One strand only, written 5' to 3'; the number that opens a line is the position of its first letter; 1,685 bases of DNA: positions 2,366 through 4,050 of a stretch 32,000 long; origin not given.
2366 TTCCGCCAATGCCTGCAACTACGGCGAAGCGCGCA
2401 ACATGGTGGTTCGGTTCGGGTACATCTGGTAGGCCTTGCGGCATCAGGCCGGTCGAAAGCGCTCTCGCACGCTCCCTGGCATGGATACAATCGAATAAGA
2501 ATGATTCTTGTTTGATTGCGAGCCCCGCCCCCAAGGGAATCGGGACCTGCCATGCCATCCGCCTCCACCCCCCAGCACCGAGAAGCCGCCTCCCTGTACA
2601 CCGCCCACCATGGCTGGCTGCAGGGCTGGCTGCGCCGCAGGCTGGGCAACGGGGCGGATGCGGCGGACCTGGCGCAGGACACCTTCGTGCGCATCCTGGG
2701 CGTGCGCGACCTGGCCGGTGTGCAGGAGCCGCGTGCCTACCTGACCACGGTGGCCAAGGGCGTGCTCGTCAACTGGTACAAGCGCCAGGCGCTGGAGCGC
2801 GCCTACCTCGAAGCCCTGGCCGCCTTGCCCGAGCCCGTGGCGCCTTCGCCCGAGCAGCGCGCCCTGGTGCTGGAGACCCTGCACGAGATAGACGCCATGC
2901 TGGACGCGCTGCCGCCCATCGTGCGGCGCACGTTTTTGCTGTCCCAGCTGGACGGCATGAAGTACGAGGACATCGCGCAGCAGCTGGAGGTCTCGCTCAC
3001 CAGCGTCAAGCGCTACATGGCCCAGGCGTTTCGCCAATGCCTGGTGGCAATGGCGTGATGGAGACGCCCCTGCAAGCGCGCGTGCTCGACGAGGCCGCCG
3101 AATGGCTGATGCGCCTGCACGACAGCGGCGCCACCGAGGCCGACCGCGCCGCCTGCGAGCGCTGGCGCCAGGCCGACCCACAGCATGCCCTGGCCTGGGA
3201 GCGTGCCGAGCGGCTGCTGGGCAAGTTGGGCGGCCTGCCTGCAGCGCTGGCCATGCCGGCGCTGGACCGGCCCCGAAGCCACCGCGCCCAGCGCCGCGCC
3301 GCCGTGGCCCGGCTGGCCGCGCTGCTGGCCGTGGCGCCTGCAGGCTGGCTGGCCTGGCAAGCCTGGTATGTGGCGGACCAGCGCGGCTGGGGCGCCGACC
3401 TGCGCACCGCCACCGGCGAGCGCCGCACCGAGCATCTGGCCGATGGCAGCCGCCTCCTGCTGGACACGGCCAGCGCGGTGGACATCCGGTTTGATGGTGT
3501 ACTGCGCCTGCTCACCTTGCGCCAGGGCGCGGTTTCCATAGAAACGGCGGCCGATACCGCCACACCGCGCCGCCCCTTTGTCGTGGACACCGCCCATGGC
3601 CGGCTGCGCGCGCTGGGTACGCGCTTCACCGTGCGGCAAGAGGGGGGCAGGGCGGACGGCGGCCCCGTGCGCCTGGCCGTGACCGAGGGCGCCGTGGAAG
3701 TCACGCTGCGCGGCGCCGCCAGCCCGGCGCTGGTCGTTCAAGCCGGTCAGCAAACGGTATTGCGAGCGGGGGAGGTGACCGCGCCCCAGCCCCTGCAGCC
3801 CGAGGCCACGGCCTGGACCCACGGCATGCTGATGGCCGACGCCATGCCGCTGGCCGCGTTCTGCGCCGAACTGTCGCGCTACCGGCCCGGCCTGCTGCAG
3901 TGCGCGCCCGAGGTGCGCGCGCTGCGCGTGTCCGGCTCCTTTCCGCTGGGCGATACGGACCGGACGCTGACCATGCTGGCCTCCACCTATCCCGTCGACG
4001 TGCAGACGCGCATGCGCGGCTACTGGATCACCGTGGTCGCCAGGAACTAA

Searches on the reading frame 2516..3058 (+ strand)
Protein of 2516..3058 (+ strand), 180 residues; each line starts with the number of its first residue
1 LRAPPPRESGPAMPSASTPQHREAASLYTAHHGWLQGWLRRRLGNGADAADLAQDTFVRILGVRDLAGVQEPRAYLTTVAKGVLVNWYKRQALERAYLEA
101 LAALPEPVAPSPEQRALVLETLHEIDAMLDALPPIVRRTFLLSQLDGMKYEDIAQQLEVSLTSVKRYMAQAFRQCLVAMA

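Call 82: search_protein_families(library=pfam, proteins=[window:2516-3058:+], max_evalue=0.00001)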
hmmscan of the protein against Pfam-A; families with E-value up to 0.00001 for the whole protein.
window:2516-3058:+ (180 aa): 2 families
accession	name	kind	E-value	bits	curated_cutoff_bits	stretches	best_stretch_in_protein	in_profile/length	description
PF08281.18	Sigma70_r4_2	-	7.2e-17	61.2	25.7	1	123-175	2-54/54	Sigma-70, region 4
PF04542.20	Sigma70_r2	-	2.9e-14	53.1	24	1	27-92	1-69/71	Sigma-70 region 2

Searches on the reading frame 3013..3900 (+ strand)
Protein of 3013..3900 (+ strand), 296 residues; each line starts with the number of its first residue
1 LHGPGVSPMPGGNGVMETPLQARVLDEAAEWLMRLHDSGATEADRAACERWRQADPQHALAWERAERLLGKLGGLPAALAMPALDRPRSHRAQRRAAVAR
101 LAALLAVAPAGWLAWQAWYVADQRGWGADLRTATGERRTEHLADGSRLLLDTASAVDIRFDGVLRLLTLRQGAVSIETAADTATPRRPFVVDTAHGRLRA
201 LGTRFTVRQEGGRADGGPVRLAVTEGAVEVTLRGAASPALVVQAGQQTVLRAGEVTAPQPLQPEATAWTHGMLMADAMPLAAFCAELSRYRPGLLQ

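Call 82: search_protein_families(library=pfam, proteins=[window:3013-3900:+], max_evalue=0.00001)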
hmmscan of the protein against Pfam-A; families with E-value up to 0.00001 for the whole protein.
window:3013-3900:+ (296 aa): 2 families
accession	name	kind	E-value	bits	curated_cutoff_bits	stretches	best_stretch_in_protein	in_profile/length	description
PF04773.18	FecR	-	1.1e-17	64.6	24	1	129-229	2-97/97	FecR protein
PF16220.10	DUF4880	-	2.9e-16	59.5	25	1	26-68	1-43/43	Domain of unknown function (DUF4880)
